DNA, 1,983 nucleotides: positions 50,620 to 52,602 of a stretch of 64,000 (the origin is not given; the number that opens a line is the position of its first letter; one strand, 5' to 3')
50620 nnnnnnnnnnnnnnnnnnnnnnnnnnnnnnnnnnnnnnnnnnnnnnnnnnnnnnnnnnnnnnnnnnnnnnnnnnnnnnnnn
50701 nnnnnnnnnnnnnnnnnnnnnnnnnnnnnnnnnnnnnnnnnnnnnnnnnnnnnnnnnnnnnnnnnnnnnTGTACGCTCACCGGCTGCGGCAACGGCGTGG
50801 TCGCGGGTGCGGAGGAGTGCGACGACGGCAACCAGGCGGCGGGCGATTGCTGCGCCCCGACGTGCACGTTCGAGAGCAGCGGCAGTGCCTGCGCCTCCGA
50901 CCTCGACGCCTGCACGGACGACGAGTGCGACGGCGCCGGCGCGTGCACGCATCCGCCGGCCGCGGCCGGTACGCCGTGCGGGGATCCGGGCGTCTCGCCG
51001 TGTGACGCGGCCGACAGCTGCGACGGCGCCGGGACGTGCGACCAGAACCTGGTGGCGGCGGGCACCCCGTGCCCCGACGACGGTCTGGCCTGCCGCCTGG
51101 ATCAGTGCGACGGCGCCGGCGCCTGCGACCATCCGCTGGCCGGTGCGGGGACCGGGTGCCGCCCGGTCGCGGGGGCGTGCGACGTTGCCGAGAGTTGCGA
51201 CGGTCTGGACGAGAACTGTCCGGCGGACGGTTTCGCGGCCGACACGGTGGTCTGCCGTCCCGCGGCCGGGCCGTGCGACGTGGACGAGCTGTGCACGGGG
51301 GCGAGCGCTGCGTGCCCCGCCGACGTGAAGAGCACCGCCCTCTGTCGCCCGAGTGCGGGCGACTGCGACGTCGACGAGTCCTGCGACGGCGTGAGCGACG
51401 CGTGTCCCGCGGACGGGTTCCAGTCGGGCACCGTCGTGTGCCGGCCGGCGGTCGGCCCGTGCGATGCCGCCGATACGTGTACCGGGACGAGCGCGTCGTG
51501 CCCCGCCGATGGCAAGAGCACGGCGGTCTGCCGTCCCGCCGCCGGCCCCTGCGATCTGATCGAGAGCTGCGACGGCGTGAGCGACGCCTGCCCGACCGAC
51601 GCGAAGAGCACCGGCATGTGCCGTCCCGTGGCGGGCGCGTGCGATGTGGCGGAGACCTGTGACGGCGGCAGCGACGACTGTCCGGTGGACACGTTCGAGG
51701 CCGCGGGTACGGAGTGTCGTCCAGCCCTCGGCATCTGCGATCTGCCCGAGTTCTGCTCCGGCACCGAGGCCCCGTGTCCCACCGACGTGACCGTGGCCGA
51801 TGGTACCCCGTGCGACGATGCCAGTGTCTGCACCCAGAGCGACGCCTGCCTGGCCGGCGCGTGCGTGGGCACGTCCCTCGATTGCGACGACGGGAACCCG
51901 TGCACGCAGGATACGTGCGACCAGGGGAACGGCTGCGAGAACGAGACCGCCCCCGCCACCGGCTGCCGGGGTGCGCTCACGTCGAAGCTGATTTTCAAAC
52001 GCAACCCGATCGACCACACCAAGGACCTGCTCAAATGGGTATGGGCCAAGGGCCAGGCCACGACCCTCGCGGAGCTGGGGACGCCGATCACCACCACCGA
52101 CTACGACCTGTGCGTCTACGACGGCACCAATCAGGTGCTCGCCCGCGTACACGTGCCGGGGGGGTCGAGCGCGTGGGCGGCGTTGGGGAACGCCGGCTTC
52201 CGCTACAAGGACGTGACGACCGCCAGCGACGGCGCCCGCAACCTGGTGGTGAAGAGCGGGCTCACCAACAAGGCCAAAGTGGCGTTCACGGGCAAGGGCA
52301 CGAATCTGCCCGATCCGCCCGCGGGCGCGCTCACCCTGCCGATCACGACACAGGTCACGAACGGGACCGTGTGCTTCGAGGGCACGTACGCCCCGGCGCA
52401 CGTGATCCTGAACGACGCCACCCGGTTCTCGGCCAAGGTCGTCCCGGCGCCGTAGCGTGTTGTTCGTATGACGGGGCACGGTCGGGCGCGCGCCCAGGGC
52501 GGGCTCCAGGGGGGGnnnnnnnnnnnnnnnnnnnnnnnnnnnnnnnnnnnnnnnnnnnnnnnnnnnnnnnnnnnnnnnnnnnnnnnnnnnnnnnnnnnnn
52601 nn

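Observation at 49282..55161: Two tandem giant secreted proteins sharing Myxococcales Cys-rich repeats; the second carries three near-identical 165-bp tandem repeats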

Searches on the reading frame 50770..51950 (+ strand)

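Call 50: search_protein_families(library=ncbifam, proteins=[window:50770-51950:+], max_evalue=5)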
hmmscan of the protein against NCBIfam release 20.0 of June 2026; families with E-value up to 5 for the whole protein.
window:50770-51950:+ (393 aa): 1 family
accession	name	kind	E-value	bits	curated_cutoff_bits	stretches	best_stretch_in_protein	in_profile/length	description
TIGR02232.1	myxo_disulf_rpt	repeat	1.2e-08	34.6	20.8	1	5-36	3-34/38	cysteine-rich acidic repeat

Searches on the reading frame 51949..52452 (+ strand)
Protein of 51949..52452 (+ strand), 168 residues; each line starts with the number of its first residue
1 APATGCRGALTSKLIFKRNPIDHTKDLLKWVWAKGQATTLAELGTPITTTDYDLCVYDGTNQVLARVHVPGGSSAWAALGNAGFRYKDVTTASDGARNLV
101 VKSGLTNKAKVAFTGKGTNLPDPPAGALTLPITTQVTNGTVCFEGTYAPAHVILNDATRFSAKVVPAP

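Call 23: search_protein_families(library=pfam, proteins=[window:51949-52452:+], max_evalue=5)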
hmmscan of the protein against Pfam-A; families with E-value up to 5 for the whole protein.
window:51949-52452:+ (168 aa): 0 families

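Call 50: search_protein_families(library=ncbifam, proteins=[window:51949-52452:+], max_evalue=5)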
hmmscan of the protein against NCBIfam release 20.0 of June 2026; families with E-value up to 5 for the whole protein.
window:51949-52452:+ (168 aa): 0 families
